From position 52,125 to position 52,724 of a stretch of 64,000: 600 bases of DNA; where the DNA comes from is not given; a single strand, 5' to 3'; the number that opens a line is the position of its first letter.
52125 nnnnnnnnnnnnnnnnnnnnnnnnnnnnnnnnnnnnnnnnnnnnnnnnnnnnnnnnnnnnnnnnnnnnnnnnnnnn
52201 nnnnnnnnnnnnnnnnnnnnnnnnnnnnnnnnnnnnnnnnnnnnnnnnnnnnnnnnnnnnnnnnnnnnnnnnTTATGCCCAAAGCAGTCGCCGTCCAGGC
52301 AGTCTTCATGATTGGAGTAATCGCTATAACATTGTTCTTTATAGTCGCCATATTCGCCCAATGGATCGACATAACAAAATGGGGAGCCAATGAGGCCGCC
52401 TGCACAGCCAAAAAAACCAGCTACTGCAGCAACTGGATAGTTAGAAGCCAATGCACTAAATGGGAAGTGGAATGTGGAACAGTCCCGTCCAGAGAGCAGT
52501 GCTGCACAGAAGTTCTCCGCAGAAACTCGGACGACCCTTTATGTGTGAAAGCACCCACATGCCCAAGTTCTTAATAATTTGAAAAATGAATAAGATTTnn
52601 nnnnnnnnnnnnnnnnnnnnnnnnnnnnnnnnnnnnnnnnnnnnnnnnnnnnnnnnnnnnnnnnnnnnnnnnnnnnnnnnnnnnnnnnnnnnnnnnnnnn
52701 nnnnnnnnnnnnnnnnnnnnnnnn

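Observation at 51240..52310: HEPN-MNT toxin-antitoxin cassette bounded by 32-bp direct repeats derived from a pilin gene start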

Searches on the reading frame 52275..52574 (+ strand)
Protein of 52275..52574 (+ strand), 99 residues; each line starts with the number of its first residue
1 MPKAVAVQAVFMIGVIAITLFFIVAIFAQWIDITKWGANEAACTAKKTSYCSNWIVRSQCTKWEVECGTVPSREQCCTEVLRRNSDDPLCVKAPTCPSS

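Call 5: search_protein_families(library=pfam, proteins=[window:52275-52574:+], max_evalue=0.01)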
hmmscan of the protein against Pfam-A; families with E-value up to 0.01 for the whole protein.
window:52275-52574:+ (99 aa): 1 family
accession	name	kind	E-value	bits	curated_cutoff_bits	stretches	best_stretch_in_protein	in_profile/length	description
PF12911.12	OppC_N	-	0.0083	16.4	23.9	0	10-31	15-36/53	N-terminal TM domain of oligopeptide transport permease C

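Call 7: find_encoding_contigs(protein=window:52275-52571:+, flank=10000, max_places=10)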
Protein window:52275-52571:+ (99 aa): no gene with exactly this product is on record in the collection.

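Call 13: find_homologous_proteins(query=window:52275-52571:+, max_evalue=0.01)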
Query window:52275-52571:+ (99 aa): 5 proteins with E <= 0.01 among 5 candidates.
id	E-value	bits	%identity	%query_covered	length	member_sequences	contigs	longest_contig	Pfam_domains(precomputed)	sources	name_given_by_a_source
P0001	5.1e-61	221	100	100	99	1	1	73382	-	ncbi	-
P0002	2.1e-38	148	66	98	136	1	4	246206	-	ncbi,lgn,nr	ncbi:MAG: hypothetical protein HYT70_00590 [Candidatus Aenigmarchaeota archaeon]|nr:hypothetical pro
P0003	1.0e-16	79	63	64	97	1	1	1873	-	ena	-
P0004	3.9e-16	77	51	78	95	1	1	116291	-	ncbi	-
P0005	1.2e-15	75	69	56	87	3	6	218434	-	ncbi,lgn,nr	ncbi:MAG: hypothetical protein QW818_01460 [Candidatus Aenigmatarchaeota archaeon]|nr:hypothetical p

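Call 15: find_encoding_contigs(protein=P0002, flank=10000, max_places=6)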
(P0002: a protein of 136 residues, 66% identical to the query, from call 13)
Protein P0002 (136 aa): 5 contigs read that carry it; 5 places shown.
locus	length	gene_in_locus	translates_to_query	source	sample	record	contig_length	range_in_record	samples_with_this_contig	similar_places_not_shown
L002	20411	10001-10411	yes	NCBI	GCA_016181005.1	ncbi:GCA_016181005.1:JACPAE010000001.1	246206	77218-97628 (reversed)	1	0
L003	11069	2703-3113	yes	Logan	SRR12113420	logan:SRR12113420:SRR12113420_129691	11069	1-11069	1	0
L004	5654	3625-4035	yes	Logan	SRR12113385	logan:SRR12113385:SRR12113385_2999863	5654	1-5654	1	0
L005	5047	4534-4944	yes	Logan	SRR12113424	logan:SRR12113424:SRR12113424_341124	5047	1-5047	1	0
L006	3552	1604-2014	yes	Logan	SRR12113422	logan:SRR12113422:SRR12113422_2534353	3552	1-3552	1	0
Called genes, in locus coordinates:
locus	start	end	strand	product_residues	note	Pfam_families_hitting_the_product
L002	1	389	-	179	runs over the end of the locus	-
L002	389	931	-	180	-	-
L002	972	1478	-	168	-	-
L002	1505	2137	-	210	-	-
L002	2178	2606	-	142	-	-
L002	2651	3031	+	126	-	-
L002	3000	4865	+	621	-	PF00437:T2SSE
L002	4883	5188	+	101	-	-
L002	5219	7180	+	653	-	PF00482:T2SSF (faint)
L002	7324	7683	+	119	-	-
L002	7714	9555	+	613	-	-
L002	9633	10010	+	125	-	-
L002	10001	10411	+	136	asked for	-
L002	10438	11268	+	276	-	PF18896:SLT_3 (weak)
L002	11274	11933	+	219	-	-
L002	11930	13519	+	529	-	PF00150:Cellulase (weak), PF02836:Glyco_hydro_2_C (weak), PF26410:GH5_mannosidase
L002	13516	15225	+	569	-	PF01510:Amidase_2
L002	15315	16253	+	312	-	-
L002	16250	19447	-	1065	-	PF13620:CarboxypepD_reg (faint), PF03631:Virul_fac_BrkB (weak)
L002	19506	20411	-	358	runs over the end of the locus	-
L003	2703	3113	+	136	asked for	-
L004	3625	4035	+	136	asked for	-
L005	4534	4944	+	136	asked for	-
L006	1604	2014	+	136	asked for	-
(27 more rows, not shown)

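Call 16: find_encoding_contigs(protein=P0005, flank=10000, max_places=6)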
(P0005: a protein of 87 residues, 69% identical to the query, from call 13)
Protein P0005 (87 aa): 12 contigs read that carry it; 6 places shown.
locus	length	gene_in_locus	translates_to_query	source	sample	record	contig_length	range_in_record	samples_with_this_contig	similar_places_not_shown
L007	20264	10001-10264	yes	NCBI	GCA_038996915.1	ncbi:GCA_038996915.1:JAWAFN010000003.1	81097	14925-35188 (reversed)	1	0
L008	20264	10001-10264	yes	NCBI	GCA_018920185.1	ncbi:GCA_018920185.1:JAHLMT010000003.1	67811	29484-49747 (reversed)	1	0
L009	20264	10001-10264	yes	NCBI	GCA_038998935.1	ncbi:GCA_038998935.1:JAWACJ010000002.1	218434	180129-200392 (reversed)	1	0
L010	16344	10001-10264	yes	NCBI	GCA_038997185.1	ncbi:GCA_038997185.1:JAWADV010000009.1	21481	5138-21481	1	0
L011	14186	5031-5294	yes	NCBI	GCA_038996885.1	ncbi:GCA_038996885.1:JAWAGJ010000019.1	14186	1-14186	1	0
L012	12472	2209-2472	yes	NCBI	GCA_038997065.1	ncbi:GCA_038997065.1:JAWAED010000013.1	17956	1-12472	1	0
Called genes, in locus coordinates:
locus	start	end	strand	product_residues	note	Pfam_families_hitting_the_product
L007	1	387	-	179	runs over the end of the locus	-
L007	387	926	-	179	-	-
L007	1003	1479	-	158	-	-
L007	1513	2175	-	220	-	-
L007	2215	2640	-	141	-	-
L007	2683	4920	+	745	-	PF00437:T2SSE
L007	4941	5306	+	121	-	-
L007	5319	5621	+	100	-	-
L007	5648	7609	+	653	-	-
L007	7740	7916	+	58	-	-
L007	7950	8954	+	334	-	-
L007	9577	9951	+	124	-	-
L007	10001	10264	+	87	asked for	-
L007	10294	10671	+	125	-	-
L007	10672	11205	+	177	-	-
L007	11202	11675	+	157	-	-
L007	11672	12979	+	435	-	-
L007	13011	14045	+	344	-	-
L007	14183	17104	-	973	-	PF13620:CarboxypepD_reg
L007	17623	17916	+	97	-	PF01918:Alba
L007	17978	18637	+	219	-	PF01135:PCMT, PF02353:CMAS (weak), PF08704:GCD14 (weak), PF01209:Ubie_methyltran (weak), PF05175:MTS (weak), PF01189:Methyltr_RsmB-F (faint), PF13847:Methyltransf_31, PF13649:Methyltransf_25 (weak), +1 more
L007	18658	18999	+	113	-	-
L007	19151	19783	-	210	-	PF07314:Lit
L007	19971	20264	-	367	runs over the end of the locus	PF04406:TP6A_N, PF20768:Topo_VI_alpha, PF21180:TOP6A-Spo11_Toprim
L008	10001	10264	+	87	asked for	-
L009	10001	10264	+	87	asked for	-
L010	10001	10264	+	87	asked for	-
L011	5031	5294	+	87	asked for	-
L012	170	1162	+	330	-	-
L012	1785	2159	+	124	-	-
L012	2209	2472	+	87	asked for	-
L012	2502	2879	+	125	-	-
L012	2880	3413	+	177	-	-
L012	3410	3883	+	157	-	-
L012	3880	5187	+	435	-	-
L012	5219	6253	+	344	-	-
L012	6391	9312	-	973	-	PF13620:CarboxypepD_reg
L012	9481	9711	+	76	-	-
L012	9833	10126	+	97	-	PF01918:Alba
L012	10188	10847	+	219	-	PF01135:PCMT, PF02353:CMAS (weak), PF08704:GCD14 (weak), PF01209:Ubie_methyltran (weak), PF05175:MTS (weak), PF01189:Methyltr_RsmB-F (faint), PF13847:Methyltransf_31, PF13649:Methyltransf_25 (weak), +1 more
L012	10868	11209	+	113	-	-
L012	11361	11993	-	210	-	PF07314:Lit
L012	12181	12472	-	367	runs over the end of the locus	PF04406:TP6A_N, PF20768:Topo_VI_alpha, PF21180:TOP6A-Spo11_Toprim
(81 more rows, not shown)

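Call 17: find_encoding_contigs(protein=P0004, flank=10000, max_places=6)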
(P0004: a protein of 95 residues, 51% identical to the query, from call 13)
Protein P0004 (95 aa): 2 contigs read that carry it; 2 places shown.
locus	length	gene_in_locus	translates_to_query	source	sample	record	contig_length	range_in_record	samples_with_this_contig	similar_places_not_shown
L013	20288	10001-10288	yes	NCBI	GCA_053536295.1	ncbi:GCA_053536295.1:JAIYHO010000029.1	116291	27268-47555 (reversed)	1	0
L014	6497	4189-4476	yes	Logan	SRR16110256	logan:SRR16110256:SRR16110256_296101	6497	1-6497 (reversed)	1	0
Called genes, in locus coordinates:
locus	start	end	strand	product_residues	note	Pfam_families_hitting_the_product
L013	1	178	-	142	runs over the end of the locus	-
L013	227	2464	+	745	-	PF00437:T2SSE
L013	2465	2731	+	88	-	-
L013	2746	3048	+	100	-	-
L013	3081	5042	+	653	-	-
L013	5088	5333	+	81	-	PF10884:DUF2683 (weak)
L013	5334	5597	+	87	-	PF15738:YafQ_toxin (weak), PF05016:ParE_toxin (weak)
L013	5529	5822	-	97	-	-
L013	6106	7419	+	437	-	PF13173:AAA_14, PF13635:DUF4143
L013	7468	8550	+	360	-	-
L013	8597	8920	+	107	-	-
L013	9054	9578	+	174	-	PF01909:NTP_transf_2, PF18765:Polbeta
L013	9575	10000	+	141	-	-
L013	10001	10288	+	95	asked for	-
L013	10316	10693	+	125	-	-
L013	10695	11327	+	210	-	-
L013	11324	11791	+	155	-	-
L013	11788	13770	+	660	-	-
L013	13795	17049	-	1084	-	-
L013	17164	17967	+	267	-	-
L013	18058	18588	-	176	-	PF11848:DUF3368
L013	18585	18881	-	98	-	-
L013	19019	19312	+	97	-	PF01918:Alba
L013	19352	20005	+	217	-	PF01135:PCMT, PF01209:Ubie_methyltran, PF05175:MTS (faint), PF01189:Methyltr_RsmB-F (weak), PF13847:Methyltransf_31, PF13649:Methyltransf_25 (weak)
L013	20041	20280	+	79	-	-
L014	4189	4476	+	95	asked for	-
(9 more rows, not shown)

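Call 53: find_related_loci(query=A4, collection=metagenome_contigs, flank=3500)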
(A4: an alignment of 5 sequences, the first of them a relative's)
Query A4 (99 aa) in metagenome_contigs; peptide patterns used: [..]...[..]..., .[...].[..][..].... (x = any residue, [..] = any of these).
600 stretches matched a pattern, but none encodes a relative of the query by tblastn (E <= 1e-3).

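Call 77: search_protein_families(library=pfam, proteins=[L013:18058-18585:-, L013:18585-18878:-, L013:6106-7416:+], max_evalue=0.001)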
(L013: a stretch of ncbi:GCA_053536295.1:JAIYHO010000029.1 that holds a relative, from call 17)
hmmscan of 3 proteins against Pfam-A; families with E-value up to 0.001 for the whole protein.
L013:18058-18585:- (175 aa): 1 family
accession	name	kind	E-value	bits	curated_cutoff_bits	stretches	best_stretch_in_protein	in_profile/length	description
PF13638.12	PIN_4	-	5.4e-05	23.9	21.9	1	3-63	1-63/132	PIN domain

L013:18585-18878:- (97 aa): 1 family
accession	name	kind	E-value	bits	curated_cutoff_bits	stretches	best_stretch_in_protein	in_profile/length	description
PF01402.27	RHH_1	-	0.0002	21.7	20.5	1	8-45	2-39/39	Ribbon-helix-helix protein, copG family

L013:6106-7416:+ (437 aa): 4 families
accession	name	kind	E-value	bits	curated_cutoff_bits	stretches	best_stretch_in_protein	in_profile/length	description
PF13173.12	AAA_14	-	8.3e-35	120.1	27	1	42-177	2-129/129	AAA domain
PF13635.12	DUF4143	-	9.2e-28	97.4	28.1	1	232-380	2-158/160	Domain of unknown function (DUF4143)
PF01637.24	ATPase_2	-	5e-05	23.6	33.2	0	26-69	2-47/225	ATPase domain predominantly from Archaea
PF13401.12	AAA_22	-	0.00031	21.5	27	0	41-130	4-103/130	AAA domain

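Call 88: search_protein_families(library=ncbifam, proteins=[window:52275-52571:+], max_evalue=0.1)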
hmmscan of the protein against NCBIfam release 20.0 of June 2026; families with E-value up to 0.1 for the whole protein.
window:52275-52571:+ (99 aa): 0 families
